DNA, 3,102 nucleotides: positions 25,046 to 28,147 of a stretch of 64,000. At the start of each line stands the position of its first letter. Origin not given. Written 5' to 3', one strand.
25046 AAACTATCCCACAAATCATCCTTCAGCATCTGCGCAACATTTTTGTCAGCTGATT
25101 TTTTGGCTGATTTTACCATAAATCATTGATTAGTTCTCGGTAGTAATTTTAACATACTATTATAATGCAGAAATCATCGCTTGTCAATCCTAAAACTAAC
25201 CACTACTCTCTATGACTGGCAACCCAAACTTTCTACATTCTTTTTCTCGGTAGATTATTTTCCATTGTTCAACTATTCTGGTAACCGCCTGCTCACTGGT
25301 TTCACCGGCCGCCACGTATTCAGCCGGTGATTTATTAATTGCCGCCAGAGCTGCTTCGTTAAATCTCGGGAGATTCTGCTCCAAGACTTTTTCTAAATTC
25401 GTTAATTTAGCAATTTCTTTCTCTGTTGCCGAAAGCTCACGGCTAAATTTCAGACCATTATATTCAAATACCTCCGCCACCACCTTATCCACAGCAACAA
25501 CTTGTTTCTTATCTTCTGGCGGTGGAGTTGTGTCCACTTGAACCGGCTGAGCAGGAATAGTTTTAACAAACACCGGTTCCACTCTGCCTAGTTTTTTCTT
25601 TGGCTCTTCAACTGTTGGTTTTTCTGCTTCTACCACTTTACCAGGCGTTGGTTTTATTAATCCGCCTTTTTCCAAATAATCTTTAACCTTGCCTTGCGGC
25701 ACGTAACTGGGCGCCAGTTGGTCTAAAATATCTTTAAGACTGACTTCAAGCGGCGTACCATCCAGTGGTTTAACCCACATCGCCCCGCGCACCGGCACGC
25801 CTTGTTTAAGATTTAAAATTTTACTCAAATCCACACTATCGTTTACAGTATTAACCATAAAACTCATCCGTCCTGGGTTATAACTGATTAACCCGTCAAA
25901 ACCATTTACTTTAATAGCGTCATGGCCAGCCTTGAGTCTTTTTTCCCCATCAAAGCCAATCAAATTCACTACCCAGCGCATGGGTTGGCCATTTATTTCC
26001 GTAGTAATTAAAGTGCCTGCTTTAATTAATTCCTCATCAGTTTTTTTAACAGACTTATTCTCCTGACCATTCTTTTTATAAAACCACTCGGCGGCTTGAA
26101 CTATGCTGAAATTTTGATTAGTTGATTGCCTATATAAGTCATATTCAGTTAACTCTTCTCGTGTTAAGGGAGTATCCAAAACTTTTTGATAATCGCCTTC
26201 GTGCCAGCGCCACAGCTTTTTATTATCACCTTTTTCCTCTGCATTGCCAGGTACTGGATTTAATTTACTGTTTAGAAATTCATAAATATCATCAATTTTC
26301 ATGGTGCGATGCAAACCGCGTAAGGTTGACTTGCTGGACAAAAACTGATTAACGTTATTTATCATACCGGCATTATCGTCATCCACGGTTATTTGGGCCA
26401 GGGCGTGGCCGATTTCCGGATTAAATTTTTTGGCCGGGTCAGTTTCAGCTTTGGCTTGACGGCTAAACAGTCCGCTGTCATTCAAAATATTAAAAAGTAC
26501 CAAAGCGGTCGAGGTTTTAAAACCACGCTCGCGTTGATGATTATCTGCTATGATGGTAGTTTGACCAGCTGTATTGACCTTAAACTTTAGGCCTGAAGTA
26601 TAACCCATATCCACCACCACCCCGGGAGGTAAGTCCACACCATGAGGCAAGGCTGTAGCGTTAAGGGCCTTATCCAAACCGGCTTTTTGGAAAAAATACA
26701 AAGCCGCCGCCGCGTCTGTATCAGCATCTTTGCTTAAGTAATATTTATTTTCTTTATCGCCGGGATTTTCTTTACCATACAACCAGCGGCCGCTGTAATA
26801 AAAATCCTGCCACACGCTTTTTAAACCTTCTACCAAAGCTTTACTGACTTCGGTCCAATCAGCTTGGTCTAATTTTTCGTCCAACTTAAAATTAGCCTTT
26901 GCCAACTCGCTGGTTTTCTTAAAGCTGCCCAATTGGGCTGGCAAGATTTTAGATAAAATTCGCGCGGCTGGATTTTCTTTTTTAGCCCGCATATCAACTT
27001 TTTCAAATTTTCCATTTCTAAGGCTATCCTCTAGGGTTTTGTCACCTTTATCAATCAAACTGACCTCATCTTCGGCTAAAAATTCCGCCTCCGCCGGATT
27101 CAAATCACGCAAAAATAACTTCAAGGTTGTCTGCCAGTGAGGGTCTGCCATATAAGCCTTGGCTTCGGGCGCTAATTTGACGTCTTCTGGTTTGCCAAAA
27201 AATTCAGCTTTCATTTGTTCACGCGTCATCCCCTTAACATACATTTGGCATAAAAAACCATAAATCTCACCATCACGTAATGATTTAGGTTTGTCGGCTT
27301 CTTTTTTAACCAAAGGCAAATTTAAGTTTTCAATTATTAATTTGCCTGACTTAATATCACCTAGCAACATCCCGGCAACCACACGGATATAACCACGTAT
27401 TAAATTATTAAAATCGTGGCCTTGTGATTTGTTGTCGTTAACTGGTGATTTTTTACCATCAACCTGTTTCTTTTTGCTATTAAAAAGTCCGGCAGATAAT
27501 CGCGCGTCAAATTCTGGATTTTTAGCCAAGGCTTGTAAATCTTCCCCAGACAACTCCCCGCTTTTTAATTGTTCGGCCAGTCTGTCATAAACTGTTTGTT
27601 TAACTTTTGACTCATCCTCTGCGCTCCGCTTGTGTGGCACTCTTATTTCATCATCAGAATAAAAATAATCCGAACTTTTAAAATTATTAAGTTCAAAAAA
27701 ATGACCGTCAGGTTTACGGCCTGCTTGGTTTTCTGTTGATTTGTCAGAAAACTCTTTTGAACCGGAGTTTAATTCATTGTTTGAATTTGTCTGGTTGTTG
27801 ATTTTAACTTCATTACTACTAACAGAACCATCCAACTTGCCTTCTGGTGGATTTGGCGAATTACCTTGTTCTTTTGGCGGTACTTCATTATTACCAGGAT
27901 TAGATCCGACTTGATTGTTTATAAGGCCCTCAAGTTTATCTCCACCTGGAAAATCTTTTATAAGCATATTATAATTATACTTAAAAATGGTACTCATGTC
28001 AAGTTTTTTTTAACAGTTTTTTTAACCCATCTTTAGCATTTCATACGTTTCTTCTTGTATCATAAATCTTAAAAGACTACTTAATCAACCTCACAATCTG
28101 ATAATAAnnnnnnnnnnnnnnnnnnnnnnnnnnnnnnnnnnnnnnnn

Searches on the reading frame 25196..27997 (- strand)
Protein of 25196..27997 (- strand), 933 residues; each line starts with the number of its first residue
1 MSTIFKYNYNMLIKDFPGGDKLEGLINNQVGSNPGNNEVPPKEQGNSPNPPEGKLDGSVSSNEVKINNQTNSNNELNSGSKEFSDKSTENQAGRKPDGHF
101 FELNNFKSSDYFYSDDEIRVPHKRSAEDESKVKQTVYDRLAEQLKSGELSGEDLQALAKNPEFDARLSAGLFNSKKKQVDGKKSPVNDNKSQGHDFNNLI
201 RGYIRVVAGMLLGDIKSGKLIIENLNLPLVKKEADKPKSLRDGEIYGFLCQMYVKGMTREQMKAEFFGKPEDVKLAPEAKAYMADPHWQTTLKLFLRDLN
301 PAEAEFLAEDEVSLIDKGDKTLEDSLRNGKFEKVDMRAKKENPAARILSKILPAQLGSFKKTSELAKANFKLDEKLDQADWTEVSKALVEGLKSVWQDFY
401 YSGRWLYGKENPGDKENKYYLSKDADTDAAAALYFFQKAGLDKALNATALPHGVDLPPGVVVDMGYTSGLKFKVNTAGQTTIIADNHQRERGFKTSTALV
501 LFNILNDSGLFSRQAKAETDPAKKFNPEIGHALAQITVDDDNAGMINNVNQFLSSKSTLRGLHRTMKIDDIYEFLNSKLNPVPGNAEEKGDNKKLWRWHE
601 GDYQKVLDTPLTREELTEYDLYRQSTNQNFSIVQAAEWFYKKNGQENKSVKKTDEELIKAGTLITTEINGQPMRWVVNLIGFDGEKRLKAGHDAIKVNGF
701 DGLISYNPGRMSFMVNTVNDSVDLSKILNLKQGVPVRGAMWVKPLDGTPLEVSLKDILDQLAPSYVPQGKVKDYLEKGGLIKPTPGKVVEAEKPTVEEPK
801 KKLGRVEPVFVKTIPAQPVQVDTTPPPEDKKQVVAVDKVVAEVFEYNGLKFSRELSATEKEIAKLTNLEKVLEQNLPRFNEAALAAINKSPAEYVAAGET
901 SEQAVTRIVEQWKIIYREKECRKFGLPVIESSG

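Call 3: search_protein_families(library=pfam, proteins=[window:25196-27997:-], max_evalue=0.1)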
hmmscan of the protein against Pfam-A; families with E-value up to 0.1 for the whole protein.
window:25196-27997:- (933 aa): 0 families

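Call 4: search_protein_families(library=padloc, proteins=[window:25196-27997:-], max_evalue=0.1)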
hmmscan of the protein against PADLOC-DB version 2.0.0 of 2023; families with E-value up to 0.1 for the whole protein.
window:25196-27997:- (933 aa): 0 families

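Call 5: search_protein_families(library=ncbifam, proteins=[window:25196-27997:-], max_evalue=0.1)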
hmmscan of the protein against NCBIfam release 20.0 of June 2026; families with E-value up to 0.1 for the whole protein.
window:25196-27997:- (933 aa): 0 families

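Call 11: find_homologous_proteins(query=window:25196-27997:-)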
Query window:25196-27997:- (933 aa): 3 proteins with E <= 0.001 among 8000 candidates.
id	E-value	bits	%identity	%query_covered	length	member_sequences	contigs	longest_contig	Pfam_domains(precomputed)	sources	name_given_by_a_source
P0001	0.0e+0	2105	100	100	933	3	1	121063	-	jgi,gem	-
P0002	0.0e+0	1397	75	92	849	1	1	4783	-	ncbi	-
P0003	0.0e+0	1172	73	80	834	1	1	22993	-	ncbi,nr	ncbi:MAG: hypothetical protein HY973_03335 [Candidatus Kerfeldbacteria bacterium]|nr:hypothetical pr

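Call 13: find_encoding_contigs(protein=P0003, flank=10000)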
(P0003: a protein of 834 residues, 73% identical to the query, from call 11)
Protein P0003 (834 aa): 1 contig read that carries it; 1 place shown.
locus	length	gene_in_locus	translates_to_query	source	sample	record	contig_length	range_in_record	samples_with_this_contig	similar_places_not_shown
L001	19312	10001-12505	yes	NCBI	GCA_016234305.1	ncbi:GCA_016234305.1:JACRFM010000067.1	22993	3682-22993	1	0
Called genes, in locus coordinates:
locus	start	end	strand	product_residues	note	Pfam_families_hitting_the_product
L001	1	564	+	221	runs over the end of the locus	-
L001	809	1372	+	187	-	-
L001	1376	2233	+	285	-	-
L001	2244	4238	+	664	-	PF22745:Nlig-Ia, PF01653:DNA_ligase_aden, PF14520:HHH_5 (faint), PF03120:OB_DNA_ligase, PF03119:DNA_ligase_ZBD, PF12826:HHH_2, PF00533:BRCT, PF12738:PTCB-BRCT (weak)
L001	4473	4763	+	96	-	PF02686:GatC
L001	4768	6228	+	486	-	PF01425:Amidase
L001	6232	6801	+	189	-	PF09335:VTT_dom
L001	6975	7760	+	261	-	PF13098:Thioredoxin_2, PF13462:Thioredoxin_4, PF01323:DSBA, PF13192:Thioredoxin_3 (faint)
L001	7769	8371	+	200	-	PF13462:Thioredoxin_4, PF01323:DSBA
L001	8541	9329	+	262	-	PF01790:LGT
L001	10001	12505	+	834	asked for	-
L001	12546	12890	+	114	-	-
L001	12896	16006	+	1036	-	-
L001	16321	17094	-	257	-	-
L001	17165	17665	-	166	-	-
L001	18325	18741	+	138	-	-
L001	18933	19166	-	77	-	-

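Call 14: find_encoding_contigs(protein=P0002, flank=10000)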
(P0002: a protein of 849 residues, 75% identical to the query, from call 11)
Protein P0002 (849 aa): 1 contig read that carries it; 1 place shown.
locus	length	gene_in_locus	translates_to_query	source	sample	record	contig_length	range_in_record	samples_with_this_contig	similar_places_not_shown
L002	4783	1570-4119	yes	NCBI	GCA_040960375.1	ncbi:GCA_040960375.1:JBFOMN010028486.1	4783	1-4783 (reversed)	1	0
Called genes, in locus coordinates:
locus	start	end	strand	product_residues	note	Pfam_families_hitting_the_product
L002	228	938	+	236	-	PF01790:LGT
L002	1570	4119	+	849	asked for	-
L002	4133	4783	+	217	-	?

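Call 44: predict_structure(alignment_id=A3)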
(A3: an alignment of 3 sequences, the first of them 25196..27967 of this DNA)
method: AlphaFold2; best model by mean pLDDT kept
length: 923 residues; sequences in the alignment: 3
mean_pLDDT: 37.3   pTM: 0.22
mean pLDDT of the five models: 37.3, 36.3, 35.2, 34.8, 34.6
residues with pLDDT >= 90: 0; 70-90: 15; 50-70: 135; < 50: 773
segments of 3 or more residues with pLDDT < 50: 1-30, 32-39, 41-118, 151-153, 155-186, 216-230, 232-237, 240-251, 259-263, 284-630, 632-846, 914-923
pLDDT, mean of each block of 10 residues (from residue 1): 30 30 30 37 30 26 25 24 24 26 29 44 63 68 62 45 41 37 47 61 56 49 36 48 43 52 50 56 46 33 29 31 28 31 30 30 32 37 35 29 32 32 32 30 28 26 24 26 26 27 31 32 28 33 41 40 44 35 38 41 39 36 44 42 32 27 26 25 24 25 26 31 26 27 31 32 36 33 34 29 27 33 35 35 44 53 64 69 61 70 63 44 32
secondary structure, 60 per line:
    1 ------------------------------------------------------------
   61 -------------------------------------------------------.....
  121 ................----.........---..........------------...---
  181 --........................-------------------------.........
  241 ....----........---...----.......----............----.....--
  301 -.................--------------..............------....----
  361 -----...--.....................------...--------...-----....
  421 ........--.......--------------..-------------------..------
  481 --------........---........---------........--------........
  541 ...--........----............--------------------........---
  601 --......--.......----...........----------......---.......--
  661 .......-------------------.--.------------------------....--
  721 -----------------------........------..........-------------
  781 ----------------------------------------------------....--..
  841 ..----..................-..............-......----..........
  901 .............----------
elements in order (helices of 4 or more, strands of 3 or more residues): H116-136 H141-149 H153-162 H183-206 H232-244 H249-256 H267-273 H278-289 H294-298 H302-318 H333-346 H353-356 H371-391 E398-400 E409-411 H417-428 H431-437 H489-496 H500-507 H517-524 H533-543 H546-553 H558-569 H590-597 H603-608 H611-617 H622-632 H643-648 E652-658 E661-667 H715-718 H744-751 H758-767 E833-836 E839-842 H847-864 H866-879 H881-886 H891-913

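Call 53: search_solved_structures(query=A3, max_evalue=10)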
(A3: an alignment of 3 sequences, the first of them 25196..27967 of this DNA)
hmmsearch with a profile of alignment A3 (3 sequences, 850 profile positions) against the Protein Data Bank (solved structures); distinct sequences matched with E-value up to 10: 0.

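Call 54: find_related_loci(query=A3, collection=metagenome_contigs, flank=10000)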
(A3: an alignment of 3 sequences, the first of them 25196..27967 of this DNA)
Query A3 (923 aa) in metagenome_contigs; peptide patterns used: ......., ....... (x = any residue, [..] = any of these).
359 stretches matched a pattern, but none encodes a relative of the query by tblastn (E <= 1e-3).

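Call 66: search_protein_families(library=pfam, proteins=[L001:12546-12890:+], max_evalue=0.01)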
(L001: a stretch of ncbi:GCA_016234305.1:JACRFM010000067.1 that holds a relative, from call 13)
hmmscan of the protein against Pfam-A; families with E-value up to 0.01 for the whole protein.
L001:12546-12890:+ (114 aa): 0 families

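Call 108: search_protein_families(library=phrogs, proteins=[window:25196-27967:-], max_evalue=0.001)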
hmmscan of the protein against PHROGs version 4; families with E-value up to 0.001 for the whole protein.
window:25196-27967:- (923 aa): 0 families

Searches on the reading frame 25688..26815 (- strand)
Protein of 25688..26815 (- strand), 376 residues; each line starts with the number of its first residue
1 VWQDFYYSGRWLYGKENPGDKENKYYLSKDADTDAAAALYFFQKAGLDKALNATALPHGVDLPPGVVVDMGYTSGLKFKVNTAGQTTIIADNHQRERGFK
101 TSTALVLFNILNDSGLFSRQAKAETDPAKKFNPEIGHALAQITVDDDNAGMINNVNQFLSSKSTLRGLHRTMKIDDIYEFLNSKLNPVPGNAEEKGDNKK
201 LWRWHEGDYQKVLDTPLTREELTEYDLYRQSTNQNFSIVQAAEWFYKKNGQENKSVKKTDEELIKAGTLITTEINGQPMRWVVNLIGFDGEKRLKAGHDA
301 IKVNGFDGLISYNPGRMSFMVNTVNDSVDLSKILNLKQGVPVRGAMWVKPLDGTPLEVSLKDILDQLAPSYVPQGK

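Call 74: search_solved_structures(query=A9, max_evalue=10, show_alignments=3)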
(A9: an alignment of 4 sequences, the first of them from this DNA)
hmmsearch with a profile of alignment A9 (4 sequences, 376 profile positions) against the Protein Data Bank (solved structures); distinct sequences matched with E-value up to 10: 1.
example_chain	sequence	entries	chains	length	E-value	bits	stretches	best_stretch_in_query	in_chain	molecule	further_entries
3r2g_A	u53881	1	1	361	0.21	13.9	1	135-185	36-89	Inosine 5'-monophosphate dehydrogenase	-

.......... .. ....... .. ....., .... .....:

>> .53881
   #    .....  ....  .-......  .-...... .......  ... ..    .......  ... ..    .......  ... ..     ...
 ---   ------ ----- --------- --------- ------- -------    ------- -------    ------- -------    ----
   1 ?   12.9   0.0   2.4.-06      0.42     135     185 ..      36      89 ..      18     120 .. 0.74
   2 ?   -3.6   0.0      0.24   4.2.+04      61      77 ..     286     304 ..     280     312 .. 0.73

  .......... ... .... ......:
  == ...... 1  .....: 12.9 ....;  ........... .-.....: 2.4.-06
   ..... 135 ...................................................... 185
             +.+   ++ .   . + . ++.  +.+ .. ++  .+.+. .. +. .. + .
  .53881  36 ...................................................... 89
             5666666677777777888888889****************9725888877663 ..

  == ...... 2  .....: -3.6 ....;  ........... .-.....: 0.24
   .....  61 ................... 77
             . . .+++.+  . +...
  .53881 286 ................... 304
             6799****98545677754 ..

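Call 75: search_protein_families(library=pfam, alignment_id=A9, max_evalue=10)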
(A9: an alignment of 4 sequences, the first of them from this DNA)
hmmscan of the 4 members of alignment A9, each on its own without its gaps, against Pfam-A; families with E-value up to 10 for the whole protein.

A. member 1, seq(376 aa): 0 families

B. families by the number of members that match (of 4 scanned): 1 family
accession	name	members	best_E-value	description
PF18829.7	Importin_rep_6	1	0.038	Importin repeat 6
